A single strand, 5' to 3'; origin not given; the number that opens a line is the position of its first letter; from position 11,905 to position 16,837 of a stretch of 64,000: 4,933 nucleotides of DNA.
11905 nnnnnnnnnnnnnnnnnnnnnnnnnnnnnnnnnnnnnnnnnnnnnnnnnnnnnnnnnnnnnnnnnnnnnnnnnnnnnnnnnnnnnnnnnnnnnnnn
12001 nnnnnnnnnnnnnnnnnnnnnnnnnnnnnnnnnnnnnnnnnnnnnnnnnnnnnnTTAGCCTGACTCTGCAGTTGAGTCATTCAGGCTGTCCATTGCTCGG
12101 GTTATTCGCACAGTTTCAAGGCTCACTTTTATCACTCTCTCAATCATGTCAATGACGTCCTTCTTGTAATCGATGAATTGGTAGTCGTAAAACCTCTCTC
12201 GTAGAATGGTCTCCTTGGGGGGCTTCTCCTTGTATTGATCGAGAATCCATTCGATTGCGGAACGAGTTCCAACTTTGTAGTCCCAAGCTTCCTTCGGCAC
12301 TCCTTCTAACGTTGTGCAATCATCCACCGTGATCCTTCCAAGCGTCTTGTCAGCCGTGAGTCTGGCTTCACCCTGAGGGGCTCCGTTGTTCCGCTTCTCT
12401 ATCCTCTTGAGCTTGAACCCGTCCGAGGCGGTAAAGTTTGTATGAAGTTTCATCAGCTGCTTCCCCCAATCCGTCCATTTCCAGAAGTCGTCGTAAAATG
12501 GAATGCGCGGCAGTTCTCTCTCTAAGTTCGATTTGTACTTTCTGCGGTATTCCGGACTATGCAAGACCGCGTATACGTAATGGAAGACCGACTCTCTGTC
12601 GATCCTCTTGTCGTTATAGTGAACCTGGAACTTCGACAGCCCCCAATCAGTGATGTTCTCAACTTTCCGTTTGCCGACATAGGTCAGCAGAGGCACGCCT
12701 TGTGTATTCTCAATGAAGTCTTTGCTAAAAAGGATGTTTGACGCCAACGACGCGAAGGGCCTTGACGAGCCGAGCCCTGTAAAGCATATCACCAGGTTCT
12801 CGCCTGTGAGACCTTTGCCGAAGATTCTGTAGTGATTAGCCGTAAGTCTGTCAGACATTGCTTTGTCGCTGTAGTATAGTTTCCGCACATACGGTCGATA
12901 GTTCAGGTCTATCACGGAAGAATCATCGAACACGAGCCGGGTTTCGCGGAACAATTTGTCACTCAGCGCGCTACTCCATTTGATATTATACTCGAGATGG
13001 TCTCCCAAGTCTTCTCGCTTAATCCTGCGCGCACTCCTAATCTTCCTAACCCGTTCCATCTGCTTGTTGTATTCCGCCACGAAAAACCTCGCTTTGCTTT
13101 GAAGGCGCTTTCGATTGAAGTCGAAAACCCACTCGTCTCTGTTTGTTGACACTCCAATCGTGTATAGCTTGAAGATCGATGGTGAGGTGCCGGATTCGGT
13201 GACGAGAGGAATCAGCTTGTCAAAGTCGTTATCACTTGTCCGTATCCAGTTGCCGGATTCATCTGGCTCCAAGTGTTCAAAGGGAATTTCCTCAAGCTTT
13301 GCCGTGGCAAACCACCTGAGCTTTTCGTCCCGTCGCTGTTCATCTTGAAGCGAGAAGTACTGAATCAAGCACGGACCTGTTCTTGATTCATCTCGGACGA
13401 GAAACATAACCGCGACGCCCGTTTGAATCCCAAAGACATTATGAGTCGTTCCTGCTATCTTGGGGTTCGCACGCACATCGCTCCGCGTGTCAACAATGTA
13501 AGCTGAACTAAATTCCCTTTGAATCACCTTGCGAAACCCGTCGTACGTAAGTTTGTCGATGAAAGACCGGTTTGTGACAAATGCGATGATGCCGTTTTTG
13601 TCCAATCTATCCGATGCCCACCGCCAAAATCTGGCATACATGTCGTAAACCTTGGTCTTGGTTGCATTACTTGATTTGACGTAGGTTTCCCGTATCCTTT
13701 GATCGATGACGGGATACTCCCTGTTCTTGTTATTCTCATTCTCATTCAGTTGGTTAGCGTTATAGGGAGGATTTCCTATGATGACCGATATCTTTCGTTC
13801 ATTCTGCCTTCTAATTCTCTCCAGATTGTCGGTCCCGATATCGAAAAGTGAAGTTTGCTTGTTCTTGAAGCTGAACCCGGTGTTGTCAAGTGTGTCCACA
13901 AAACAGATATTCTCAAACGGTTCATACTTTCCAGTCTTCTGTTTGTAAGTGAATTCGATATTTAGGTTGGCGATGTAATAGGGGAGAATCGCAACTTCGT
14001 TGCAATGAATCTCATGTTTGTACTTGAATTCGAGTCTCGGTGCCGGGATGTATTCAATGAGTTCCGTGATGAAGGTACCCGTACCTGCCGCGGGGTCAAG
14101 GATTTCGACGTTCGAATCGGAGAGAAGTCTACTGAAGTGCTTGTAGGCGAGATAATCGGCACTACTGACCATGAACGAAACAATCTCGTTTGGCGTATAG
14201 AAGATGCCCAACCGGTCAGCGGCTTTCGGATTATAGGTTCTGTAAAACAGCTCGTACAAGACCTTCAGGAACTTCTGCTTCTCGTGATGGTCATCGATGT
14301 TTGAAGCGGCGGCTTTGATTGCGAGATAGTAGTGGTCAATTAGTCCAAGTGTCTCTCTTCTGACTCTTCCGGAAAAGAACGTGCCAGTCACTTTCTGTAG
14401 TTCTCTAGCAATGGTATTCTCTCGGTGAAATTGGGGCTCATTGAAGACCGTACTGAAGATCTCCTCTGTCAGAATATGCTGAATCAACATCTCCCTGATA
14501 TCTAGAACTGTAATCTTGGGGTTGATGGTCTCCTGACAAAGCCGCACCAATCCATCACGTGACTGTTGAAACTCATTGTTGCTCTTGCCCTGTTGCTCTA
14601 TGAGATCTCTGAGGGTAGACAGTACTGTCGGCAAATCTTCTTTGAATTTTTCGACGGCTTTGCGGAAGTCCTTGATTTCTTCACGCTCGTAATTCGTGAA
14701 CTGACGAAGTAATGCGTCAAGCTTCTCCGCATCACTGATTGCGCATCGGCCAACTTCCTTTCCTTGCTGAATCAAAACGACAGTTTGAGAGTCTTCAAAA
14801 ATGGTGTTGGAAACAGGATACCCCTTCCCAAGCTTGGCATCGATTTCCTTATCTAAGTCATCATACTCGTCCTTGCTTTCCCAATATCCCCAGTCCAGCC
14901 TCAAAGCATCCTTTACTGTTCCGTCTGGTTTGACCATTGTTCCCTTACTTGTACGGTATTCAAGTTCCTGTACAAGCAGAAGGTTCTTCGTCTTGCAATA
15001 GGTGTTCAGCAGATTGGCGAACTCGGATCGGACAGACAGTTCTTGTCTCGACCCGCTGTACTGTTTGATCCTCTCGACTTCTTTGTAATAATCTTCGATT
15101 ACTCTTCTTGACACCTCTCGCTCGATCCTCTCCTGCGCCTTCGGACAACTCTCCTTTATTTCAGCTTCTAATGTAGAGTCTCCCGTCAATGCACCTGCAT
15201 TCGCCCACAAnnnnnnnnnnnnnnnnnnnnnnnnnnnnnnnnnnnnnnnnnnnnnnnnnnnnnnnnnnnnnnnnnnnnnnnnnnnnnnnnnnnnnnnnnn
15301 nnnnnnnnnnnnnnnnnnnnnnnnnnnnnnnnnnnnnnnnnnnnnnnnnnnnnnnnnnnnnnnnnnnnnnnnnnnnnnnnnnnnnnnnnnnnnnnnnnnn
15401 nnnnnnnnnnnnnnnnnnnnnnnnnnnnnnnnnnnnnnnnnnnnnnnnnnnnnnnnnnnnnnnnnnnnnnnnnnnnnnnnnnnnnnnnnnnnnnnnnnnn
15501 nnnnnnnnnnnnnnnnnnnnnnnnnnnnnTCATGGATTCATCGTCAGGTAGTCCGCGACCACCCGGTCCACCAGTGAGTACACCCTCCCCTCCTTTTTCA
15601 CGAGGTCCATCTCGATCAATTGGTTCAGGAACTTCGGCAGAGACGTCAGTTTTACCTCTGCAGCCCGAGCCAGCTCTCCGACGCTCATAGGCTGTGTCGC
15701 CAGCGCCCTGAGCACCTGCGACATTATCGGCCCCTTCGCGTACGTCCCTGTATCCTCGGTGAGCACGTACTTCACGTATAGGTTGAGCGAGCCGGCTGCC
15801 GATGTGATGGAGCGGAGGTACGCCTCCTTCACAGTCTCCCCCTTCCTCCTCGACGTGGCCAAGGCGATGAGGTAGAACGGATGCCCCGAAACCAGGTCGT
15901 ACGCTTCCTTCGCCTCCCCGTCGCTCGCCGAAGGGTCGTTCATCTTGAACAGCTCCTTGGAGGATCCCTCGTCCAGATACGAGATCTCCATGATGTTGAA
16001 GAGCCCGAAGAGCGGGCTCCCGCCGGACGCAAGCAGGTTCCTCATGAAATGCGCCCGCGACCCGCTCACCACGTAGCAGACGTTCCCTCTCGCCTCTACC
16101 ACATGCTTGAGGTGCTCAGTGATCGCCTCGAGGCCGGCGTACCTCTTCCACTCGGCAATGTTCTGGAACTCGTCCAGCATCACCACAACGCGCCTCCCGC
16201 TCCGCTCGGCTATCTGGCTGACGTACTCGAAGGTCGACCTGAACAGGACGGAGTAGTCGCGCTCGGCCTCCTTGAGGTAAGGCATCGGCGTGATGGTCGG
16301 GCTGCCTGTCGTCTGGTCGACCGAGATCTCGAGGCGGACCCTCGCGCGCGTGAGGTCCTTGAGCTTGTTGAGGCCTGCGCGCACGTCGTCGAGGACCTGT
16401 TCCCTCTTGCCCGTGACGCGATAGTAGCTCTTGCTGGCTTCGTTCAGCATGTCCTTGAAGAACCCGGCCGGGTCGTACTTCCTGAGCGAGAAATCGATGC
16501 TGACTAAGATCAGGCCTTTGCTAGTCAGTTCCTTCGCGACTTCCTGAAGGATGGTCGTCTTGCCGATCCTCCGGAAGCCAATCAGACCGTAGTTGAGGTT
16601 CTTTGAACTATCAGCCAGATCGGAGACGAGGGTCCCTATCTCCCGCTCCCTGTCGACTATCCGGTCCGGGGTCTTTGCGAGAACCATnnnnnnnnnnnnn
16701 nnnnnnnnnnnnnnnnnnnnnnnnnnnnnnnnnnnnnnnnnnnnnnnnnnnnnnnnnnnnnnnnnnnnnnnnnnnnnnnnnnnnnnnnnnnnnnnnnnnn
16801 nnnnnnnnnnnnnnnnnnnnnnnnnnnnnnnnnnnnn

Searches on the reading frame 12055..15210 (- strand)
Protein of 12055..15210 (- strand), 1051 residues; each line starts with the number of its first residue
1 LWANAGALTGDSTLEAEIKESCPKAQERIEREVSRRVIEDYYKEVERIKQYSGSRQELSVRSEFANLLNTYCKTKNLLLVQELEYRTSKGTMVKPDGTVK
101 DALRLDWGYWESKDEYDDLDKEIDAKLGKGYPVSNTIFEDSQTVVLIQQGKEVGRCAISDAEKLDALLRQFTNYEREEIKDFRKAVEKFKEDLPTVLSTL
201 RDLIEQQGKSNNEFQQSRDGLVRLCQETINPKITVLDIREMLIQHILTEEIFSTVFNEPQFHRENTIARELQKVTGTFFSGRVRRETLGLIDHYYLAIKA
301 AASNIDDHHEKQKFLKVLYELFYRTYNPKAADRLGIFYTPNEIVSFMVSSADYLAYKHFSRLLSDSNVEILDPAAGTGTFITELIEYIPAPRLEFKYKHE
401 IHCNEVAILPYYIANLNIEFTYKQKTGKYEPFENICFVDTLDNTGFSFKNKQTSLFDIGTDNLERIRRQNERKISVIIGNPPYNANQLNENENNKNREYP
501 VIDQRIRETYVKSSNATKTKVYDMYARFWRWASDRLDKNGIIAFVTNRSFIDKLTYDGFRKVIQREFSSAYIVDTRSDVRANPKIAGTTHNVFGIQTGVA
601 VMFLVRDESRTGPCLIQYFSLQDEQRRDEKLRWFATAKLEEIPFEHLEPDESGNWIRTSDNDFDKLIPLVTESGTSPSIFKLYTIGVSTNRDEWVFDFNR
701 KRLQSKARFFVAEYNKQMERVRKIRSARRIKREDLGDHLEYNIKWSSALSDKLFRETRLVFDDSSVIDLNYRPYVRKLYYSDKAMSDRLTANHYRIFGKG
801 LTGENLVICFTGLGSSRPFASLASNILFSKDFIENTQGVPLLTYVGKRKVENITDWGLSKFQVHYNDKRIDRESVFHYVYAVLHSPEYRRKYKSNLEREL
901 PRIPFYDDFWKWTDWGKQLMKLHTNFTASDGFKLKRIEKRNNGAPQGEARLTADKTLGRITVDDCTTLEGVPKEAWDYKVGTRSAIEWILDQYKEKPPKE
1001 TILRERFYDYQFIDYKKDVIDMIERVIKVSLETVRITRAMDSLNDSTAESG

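Call 3: search_protein_families(library=pfam, proteins=[window:12055-15210:-], max_evalue=0.01)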
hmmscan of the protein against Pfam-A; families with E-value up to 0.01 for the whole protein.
window:12055-15210:- (1051 aa): 5 families
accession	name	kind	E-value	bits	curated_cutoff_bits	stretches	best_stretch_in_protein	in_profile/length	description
PF18135.7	Type_ISP_C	-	1.3e-82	278.1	25.9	1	678-1021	1-341/342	Type ISP C-terminal specificity domain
PF22240.1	ISP_coupler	-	1.3e-14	55.1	27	1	188-308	4-124/126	Type ISP restriction-modification enzyme, coupler domain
PF02384.22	N6_Mtase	-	1.5e-13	51.2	20.4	1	317-499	8-150/311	N-6 DNA Methylase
PF07669.17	Eco57I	-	1.3e-10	42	25.3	1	447-575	57-165/171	Eco57I restriction-modification methylase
PF16725.10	Nucleolin_bd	-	0.0081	16.4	27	0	156-191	26-62/70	Nucleolin binding domain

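Call 4: search_protein_families(library=padloc, proteins=[window:12055-15210:-], max_evalue=0.01)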
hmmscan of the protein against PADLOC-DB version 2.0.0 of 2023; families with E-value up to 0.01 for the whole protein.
window:12055-15210:- (1051 aa): 19 families
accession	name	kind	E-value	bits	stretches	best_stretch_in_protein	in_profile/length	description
PDLC03621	REase_MTase_IIG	-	1.2e-256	852.5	1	39-1039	7-1014/1024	Type IIG restriction enzyme-methyltransferase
PDLC03597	REase_MTase_IIG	-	1.8e-185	617.1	1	189-1045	735-1640/1646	Type IIG restriction enzyme-methyltransferase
PDLC03051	REase_MTase_I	-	3.7e-138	459.9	1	221-1037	752-1581/1591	Type I restriction enzyme-methyltransferase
PDLC03610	REase_MTase_IIG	-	4.4e-51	172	2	507-997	548-1042/1096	Type IIG restriction enzyme-methyltransferase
PDLC03631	REase_MTase_IIG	-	1.7e-42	143.4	1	315-1022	290-1017/1086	Type IIG restriction enzyme-methyltransferase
PDLC04134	mad2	-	1.2e-26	91.6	1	55-575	3-425/492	mads_2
PDLC03335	MTase_II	-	4.3e-16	56.7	1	299-650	44-343/607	Type II methyltransferase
PDLC03025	MTase_I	-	5.1e-08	30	1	304-417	134-238/569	Type I methyltransferase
PDLC03021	MTase_I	-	1.4e-07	28.7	1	310-487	141-286/491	Type I methyltransferase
PDLC03227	MTase_II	-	7.2e-07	26.5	1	327-568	20-209/494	Type II methyltransferase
PDLC03338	MTase_II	-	4.8e-06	23.6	1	332-568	127-322/604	Type II methyltransferase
PDLC03267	MTase_II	-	5.3e-06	23.6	1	335-497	14-131/539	Type II methyltransferase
PDLC03313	MTase_II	-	6.8e-06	22.9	1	329-576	17-233/563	Type II methyltransferase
PDLC03033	MTase_I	-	0.00013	19.1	1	310-389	177-248/541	Type I methyltransferase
PDLC03347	MTase_II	-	0.00017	18.4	0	474-564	93-170/488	Type II methyltransferase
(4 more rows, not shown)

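Call 74: search_protein_families(library=ncbifam, proteins=[window:12055-15210:-], max_evalue=0.001)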
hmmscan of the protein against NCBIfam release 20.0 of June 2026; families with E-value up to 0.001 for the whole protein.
window:12055-15210:- (1051 aa): 1 family
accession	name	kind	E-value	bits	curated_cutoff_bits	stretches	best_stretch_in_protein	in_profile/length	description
TIGR02987.1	met_A_Alw26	exception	1.8e-09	36.9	353.5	1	334-563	3-213/523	Alw26I/Eco31I/Esp3I family type II restriction adenine-specific DNA-methyltransferase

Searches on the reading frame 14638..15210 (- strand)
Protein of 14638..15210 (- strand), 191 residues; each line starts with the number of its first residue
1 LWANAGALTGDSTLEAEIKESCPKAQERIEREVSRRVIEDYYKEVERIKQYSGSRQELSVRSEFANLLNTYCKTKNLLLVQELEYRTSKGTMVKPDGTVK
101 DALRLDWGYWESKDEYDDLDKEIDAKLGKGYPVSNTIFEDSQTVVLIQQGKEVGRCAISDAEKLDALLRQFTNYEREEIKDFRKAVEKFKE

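Call 21: search_protein_families(library=pfam, proteins=[window:14638-15210:-], max_evalue=5)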
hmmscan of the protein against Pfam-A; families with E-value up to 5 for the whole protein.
seq(191 aa): 3 families
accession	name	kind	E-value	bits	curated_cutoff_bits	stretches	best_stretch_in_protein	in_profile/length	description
PF16725.10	Nucleolin_bd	-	0.0018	18.5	27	1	155-188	25-59/70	Nucleolin binding domain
PF20871.2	KCTD1-15_CTD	-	0.095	13.2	27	1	22-84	8-71/97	BTB/POZ domain-containing protein KCTD1/15, C-terminal domain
PF19082.5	DUF5773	-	0.15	12.7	25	1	26-75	16-65/177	Family of unknown function (DUF5773)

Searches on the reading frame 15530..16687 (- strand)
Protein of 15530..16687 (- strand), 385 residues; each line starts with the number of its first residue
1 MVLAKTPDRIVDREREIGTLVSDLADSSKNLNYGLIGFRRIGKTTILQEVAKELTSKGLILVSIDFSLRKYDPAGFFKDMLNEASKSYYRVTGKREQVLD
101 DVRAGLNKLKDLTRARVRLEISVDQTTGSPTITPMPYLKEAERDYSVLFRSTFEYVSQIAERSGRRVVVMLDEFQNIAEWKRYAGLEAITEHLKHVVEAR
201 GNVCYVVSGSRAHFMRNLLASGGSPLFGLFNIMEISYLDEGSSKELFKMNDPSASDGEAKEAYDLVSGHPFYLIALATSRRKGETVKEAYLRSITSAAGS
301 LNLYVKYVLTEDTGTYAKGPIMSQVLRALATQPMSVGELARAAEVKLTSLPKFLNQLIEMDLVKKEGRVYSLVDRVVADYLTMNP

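Call 3: search_protein_families(library=pfam, proteins=[window:15530-16687:-], max_evalue=0.01)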
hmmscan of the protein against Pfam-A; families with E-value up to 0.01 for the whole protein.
window:15530-16687:- (385 aa): 11 families
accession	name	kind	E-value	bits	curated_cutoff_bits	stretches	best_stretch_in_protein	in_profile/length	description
PF01637.24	ATPase_2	-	2.3e-12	47.6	33.2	1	11-275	2-224/225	ATPase domain predominantly from Archaea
PF13173.12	AAA_14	-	1.9e-10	41.3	27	2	33-102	5-71/129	AAA domain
PF13191.12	AAA_16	-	4.6e-07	30.9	32.6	1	11-204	3-165/167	AAA ATPase domain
PF13401.12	AAA_22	-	4.2e-06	27.5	27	1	35-211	10-124/130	AAA domain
PF01022.26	HTH_5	-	1.6e-05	25.1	22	1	320-365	2-47/47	Bacterial regulatory protein, arsR family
PF14947.12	HTH_45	-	0.00016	22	25.5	1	320-373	6-59/77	Winged helix-turn-helix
PF25213.1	HVO_A0261_N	-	0.00038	20.7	35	1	323-373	14-64/86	HVO_A0261 N-terminal domain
PF24270.1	HTH_Cmi2_C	-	0.0012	19.5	27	1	309-368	64-123/125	Cmi2, C-terminal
PF12840.13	HTH_20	-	0.0025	18.2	27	1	325-365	9-50/51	Helix-turn-helix domain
PF12802.13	MarR_2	-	0.007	16.9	27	0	324-366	9-53/61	MarR family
PF09339.16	HTH_IclR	-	0.0085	16.3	22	0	324-366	7-51/52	IclR helix-turn-helix domain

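Call 4: search_protein_families(library=padloc, proteins=[window:15530-16687:-], max_evalue=0.01)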
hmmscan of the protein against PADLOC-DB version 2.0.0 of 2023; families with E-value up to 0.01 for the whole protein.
window:15530-16687:- (385 aa): 7 families
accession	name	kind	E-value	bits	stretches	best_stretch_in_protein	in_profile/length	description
PDLC04984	PDC-S27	-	7.4e-11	39.6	1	152-366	88-300/474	-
PDLC04787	PDC-S01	-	2e-07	28.2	1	35-102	32-101/412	-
PDLC04985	PDC-S27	-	9e-07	26.2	0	156-251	91-188/484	-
PDLC04140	mad8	-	8.8e-05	20.2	1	27-181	24-207/314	mads_8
PDLC04789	PDC-S01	-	9e-05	19.7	0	33-61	20-48/375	-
PDLC04791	PDC-S01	-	0.00042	17.1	0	18-59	8-48/395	-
PDLC01434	CasR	-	0.0097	13.8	0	324-368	132-176/191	"CAS-I,CAS-II,CAS-III,CAS-IV,CAS-V,CAS-VI; associated_signaling"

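Call 74: search_protein_families(library=ncbifam, proteins=[window:15530-16687:-], max_evalue=0.001)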
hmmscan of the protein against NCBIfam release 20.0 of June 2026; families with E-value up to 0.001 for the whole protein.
window:15530-16687:- (385 aa): 2 families
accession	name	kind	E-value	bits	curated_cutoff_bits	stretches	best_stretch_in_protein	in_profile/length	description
NF053610.1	Sso10a_fam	subfamily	0.0003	20.7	60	0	321-372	6-56/64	Sso10a family chromatin protein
NF033788.1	HTH_metalloreg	subfamily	0.00043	20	55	0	324-379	15-75/77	metalloregulator ArsR/SmtB family transcription factor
